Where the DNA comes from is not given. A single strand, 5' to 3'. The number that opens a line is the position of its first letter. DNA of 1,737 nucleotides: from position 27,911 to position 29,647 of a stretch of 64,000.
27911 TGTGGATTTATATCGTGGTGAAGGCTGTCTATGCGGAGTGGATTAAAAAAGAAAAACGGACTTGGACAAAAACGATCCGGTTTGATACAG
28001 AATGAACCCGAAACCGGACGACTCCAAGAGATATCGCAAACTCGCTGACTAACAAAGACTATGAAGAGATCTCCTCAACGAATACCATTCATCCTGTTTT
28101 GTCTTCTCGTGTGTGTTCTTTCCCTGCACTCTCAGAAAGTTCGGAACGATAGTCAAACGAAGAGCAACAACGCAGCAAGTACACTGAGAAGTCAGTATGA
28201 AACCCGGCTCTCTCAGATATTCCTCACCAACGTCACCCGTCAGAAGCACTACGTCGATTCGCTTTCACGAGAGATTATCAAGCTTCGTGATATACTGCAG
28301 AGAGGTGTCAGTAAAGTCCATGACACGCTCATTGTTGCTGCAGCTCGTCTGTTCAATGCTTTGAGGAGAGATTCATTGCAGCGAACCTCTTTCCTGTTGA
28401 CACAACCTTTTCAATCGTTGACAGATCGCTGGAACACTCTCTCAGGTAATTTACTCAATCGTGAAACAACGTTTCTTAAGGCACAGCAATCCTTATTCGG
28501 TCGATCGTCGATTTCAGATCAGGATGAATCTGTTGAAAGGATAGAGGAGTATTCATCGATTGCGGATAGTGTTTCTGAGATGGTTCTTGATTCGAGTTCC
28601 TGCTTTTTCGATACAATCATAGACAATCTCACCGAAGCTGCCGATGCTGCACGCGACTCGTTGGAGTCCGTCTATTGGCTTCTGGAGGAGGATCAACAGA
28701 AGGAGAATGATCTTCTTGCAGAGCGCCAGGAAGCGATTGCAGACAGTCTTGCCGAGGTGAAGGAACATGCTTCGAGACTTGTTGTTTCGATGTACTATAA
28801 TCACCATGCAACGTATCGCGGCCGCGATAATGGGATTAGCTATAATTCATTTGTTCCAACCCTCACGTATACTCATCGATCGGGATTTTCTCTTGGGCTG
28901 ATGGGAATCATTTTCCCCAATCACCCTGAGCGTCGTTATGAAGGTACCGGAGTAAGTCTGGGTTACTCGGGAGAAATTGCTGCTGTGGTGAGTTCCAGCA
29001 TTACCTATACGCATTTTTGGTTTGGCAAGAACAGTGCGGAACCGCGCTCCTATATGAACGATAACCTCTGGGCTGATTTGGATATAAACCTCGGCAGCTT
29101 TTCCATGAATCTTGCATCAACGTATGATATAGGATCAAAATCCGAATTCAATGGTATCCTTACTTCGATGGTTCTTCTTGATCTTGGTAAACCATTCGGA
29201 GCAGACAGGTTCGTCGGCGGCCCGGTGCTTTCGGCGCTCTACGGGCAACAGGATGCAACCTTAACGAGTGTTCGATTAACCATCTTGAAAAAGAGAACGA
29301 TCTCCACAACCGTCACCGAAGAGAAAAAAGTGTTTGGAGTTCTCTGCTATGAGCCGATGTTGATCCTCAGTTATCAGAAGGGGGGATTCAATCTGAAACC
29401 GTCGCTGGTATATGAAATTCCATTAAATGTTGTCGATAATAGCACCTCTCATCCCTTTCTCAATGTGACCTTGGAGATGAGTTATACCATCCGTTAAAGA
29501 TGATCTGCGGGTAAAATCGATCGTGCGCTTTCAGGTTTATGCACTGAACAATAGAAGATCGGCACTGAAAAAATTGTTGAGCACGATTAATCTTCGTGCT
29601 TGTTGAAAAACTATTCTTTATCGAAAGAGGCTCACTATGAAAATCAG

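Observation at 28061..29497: Candidate outer-membrane export component: helical N-domain followed by beta-strand-rich C-terminal half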

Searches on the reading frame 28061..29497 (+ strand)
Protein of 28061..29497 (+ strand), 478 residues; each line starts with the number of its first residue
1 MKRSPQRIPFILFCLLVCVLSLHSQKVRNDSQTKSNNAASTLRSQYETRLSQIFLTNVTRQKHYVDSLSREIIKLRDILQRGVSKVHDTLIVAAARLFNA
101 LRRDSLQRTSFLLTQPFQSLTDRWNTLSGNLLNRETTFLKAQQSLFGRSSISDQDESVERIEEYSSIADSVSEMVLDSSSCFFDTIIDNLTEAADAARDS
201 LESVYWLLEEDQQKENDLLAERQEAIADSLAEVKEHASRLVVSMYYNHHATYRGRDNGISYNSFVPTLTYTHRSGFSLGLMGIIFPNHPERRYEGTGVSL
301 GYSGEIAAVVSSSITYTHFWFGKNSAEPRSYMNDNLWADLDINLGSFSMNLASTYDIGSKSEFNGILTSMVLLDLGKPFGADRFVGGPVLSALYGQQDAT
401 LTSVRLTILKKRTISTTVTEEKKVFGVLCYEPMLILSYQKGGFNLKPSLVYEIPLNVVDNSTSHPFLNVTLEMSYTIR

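Call 4: search_protein_families(library=pfam, proteins=[window:28061-29497:+], max_evalue=0.01)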
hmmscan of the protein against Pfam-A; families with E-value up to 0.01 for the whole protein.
window:28061-29497:+ (478 aa): 1 family
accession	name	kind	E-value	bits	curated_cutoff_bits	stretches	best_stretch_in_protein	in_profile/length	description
PF25587.1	Rv2743c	-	0.0041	17.3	27.7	0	29-114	138-221/237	Rv2743c family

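Call 5: search_protein_families(library=ncbifam, proteins=[window:28061-29497:+], max_evalue=0.01)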
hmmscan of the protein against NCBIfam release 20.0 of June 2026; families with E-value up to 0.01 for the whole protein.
window:28061-29497:+ (478 aa): 0 families

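Call 6: find_homologous_proteins(query=window:28061-29494:+, max_evalue=0.001)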
Query window:28061-29494:+ (478 aa): 2 proteins with E <= 0.001 among 8000 candidates.
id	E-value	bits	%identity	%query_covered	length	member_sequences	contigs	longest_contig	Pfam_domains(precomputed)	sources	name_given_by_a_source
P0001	0.0e+0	1057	100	100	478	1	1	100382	-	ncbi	ncbi:MAG: hypothetical protein V1799_05765 [bacterium]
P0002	7.6e-14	70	41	22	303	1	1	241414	-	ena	-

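Call 7: search_solved_structures(query=window:28061-29494:+, max_evalue=10)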
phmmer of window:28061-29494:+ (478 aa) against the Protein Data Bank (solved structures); distinct sequences matched with E-value up to 10: 0.

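Call 10: find_encoding_contigs(protein=P0002, flank=10000, max_places=4)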
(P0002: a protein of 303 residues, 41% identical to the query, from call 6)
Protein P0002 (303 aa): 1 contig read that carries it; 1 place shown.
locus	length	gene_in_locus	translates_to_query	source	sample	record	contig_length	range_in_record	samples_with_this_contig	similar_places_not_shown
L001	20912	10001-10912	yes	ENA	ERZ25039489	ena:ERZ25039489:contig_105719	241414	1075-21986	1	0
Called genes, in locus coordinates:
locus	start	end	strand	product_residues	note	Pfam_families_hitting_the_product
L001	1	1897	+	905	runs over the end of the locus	PF22666:Glyco_hydro_2_N2, PF00703:Glyco_hydro_2, PF17753:Ig_mannosidase (faint), PF02836:Glyco_hydro_2_C (faint), PF17786:Mannosidase_ig (faint), PF18368:Ig_GlcNase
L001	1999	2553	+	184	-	PF04140:ICMT (faint), PF04191:PEMT (weak)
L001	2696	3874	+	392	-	-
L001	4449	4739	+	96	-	-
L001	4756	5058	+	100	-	-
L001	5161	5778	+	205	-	-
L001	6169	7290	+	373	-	-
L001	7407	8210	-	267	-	PF01738:DLH, PF08840:BAAT_C (faint)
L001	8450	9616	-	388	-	PF00534:Glycos_transf_1, PF13692:Glyco_trans_1_4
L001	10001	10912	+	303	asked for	-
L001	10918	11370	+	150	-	-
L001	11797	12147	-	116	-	PF07681:DoxX, PF04173:DoxD (weak)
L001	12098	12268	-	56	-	-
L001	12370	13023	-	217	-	PF00775:Dioxygenase_C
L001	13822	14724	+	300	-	PF13810:DUF4185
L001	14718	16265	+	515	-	PF18962:Por_Secre_tail (faint)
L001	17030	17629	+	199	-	PF01797:Y1_Tnp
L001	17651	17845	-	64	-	PF00903:Glyoxalase (weak)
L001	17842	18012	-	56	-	-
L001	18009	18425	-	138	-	-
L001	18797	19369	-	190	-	-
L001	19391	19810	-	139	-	PF12663:DUF3788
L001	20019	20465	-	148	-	-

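Call 11: find_encoding_contigs(protein=P0001, flank=10000, max_places=4)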
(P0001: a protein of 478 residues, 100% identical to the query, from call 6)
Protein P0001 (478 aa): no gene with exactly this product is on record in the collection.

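Call 19: search_protein_families(library=pfam, proteins=[L001:10918-11370:+, P0002], max_evalue=10)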
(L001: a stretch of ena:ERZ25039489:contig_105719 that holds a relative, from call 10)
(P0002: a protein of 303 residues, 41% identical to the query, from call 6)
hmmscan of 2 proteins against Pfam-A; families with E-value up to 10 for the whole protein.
L001:10918-11370:+ (150 aa): 0 families

P0002 (303 aa): 3 families
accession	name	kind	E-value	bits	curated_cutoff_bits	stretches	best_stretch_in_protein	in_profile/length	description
PF19840.4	DUF6317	-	0.00057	21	27.4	2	142-211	11-76/100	Family of unknown function (DUF6317)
PF01189.24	Methyltr_RsmB-F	-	0.17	12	27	1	56-130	64-138/199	16S rRNA methyltransferase RsmB/F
PF04423.19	Rad50_zn_hook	-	0.26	11.6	24.3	1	117-139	5-27/52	Rad50 zinc hook motif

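Call 24: search_protein_representatives(protein=window:28061-29494:+)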
Query: 478 residues. Proteins with E-value up to 0.001 (for the whole library): 143; up to 1e-10: 63; up to 1e-30: 19. The best 143 are listed.
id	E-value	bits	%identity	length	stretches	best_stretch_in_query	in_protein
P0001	0.0e+00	1057.3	100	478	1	1-478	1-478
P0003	3.8e-70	253.8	33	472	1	8-478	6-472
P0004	3.1e-42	161.8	30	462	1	13-478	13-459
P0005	2.2e-40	155.7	30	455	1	87-478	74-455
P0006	2.3e-40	155.6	33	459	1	62-477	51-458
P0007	3.0e-40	155.3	29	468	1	8-475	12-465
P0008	1.7e-39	152.8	32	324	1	196-476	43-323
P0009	6.1e-39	151.0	29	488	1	5-478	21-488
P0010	2.8e-38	148.8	33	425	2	218-477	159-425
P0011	1.1e-37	146.9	26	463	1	9-477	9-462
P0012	3.5e-37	145.2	28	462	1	62-475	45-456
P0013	4.4e-36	141.5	31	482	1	3-478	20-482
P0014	1.1e-35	140.2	29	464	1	7-478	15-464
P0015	5.1e-35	138.1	34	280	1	225-477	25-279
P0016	5.8e-35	137.9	26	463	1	32-475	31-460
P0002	2.4e-14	69.9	41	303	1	226-331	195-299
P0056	1.0e-13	67.8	29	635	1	8-257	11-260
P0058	3.8e-13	66.0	30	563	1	186-476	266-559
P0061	9.9e-12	61.3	32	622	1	54-237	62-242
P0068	4.0e-10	56.0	28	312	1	11-294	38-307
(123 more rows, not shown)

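Call 26: search_protein_families(library=pfam, alignment_id=A1, max_evalue=0.01)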
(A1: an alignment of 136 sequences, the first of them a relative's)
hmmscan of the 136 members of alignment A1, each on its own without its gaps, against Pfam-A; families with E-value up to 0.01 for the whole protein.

A. member 1, P0001 (478 aa): 1 family
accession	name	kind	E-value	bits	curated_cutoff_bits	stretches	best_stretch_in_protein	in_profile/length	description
PF25587.1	Rv2743c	-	0.0041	17.3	27.7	0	29-114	138-221/237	Rv2743c family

B. families by the number of members that match (of 136 scanned): 12 families
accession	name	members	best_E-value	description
PF09694.16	Gcw_chp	11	4.8e-05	Bacterial protein of unknown function (Gcw_chp)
PF01442.23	Apolipoprotein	3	0.00017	Apolipoprotein A1/A4/E domain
PF19577.5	DcaP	1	0.0001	DcaP outer membrane protein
PF14164.11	YqzH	1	0.00011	YqzH-like protein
PF24492.1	HEAT_ECM29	1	0.0003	Proteasome adapter and scaffold protein ECM29, HEAT-repeat domain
PF18939.6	DUF5686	1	0.0027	Family of unknown function (DUF5686)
PF09201.16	SRX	1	0.0039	SRX, signal recognition particle receptor alpha subunit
PF25587.1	Rv2743c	1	0.0041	Rv2743c family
PF24564.1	DUF7605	1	0.0052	Domain of unknown function (DUF7605)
PF19089.6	DUF5777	1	0.0063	Membrane bound beta barrel domain (DUF5777)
PF12344.14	UvrB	1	0.0081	Ultra-violet resistance protein B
PF01333.25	Apocytochr_F_C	1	0.0098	Apocytochrome F, C-terminal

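Call 29: find_encoding_contigs(protein=P0003, flank=10000, max_places=3)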
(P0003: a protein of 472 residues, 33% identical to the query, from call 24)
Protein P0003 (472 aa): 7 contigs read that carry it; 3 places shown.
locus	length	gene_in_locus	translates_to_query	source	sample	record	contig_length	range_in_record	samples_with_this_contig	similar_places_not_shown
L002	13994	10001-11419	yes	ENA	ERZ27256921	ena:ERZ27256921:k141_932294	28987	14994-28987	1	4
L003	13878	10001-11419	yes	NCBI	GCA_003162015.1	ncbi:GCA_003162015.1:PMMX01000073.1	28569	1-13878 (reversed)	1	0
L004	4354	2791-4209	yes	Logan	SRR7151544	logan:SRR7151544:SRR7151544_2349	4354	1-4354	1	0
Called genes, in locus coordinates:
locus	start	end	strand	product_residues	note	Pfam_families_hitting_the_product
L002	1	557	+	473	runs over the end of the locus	PF02614:UxaC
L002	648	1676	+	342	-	PF00356:LacI, PF00532:Peripla_BP_1, PF13407:Peripla_BP_4, PF13377:Peripla_BP_3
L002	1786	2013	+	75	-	PF07900:DUF1670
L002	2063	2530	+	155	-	PF00190:Cupin_1 (weak), PF07883:Cupin_2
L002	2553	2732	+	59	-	-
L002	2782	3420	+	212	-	PF07638:Sigma70_ECF (faint), PF04542:Sigma70_r2, PF08281:Sigma70_r4_2, PF04545:Sigma70_r4 (weak)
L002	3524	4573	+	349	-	PF04773:FecR, PF16344:FecR_C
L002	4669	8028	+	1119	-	PF13620:CarboxypepD_reg, PF13715:CarbopepD_reg_2, PF08308:PEGA (faint), PF07715:Plug, PF00593:TonB_dep_Rec_b-barrel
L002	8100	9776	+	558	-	PF18962:Por_Secre_tail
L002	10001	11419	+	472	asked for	-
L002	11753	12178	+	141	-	-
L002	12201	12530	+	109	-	PF06999:Suc_Fer-like (weak)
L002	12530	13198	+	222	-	PF00730:HhH-GPD, PF00633:HHH (weak)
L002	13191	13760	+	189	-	-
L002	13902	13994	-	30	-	?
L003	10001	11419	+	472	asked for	-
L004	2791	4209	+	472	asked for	-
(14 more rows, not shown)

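Call 34: find_encoding_contigs(protein=P0004, flank=8000, max_places=2)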
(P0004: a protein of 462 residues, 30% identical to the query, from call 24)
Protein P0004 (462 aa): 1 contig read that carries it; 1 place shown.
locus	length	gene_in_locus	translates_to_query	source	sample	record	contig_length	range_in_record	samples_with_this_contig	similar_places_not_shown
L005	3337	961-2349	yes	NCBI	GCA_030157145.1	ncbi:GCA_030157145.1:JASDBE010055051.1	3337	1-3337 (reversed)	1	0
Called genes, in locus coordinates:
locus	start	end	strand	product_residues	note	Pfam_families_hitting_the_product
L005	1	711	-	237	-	?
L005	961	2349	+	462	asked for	-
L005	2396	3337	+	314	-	?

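Call 35: find_encoding_contigs(protein=P0006, flank=8000, max_places=2)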
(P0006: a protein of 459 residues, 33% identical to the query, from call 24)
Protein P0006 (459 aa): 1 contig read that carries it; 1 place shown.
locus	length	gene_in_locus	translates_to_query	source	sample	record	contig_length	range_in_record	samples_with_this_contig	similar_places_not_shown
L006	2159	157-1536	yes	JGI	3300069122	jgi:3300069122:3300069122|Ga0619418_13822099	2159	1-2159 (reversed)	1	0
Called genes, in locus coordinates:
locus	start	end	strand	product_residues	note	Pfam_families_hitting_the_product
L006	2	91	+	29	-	?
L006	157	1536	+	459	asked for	-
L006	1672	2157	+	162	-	?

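Call 36: predict_structure(alignment_id=A1)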
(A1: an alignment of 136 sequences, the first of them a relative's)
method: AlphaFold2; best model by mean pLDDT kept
length: 478 residues; sequences in the alignment: 136
mean_pLDDT: 93.3   pTM: 0.71
mean pLDDT of the five models: 93.3, 93.0, 92.9, 92.4, 92.1
residues with pLDDT >= 90: 408; 70-90: 39; 50-70: 20; < 50: 11
segments of 3 or more residues with pLDDT < 50: 24-32
pLDDT, mean of each block of 10 residues (from residue 1): 63 82 52 63 94 97 98 98 98 97 98 98 98 98 96 95 98 98 98 98 98 97 96 96 98 94 98 98 95 97 98 98 92 97 98 97 98 96 97 95 85 68 91 98 98 95 97 98
secondary structure, 60 per line:
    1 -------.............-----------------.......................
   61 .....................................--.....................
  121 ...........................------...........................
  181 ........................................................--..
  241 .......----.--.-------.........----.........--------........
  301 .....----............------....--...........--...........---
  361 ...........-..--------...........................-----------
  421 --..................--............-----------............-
elements in order: H8-20 H38-97 H100-147 H154-236 E239-247 E263-271 E276-284 E293-305 E310-321 H328-331 E334-344 E347-357 E361-371 E383-398 H399-409 E423-440 E443-454 E466-477

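Call 50: search_protein_families(library=pfam, proteins=[L005:2396-3337:+], max_evalue=0.001)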
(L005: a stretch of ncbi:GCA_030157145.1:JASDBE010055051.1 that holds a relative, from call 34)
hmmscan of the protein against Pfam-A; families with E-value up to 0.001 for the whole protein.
L005:2396-3337:+ (314 aa): 1 family
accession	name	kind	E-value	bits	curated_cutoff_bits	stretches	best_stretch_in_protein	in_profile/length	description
PF01263.26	Aldose_epim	-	2.3e-75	254.2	27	1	53-314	2-246/299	Aldose 1-epimerase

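Call 60: search_solved_structures(query=A1, max_evalue=10)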
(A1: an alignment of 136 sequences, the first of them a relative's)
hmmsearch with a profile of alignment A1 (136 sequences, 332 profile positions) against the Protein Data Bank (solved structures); distinct sequences matched with E-value up to 10: 6.
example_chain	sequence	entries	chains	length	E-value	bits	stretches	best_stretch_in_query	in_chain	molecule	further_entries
6qpw_C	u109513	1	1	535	0.002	20.6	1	50-121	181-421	Structural maintenance of chromosomes protein 3,Structural maintenance of chromosomes prot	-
4ux3_A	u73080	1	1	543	0.0021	20.5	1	50-121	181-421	STRUCTURAL MAINTENANCE OF CHROMOSOMES PROTEIN 3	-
1ng6_A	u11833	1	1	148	0.95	11.8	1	32-97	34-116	Hypothetical protein yqeY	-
1bx4_A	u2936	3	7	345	1.8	10.9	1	207-278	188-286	PROTEIN (ADENOSINE KINASE) | Adenosine kinase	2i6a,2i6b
4o1l_A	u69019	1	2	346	1.8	10.9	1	207-278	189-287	Adenosine kinase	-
9o7p_A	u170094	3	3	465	2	10.7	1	207-278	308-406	Isoform 2 of Adenosine kinase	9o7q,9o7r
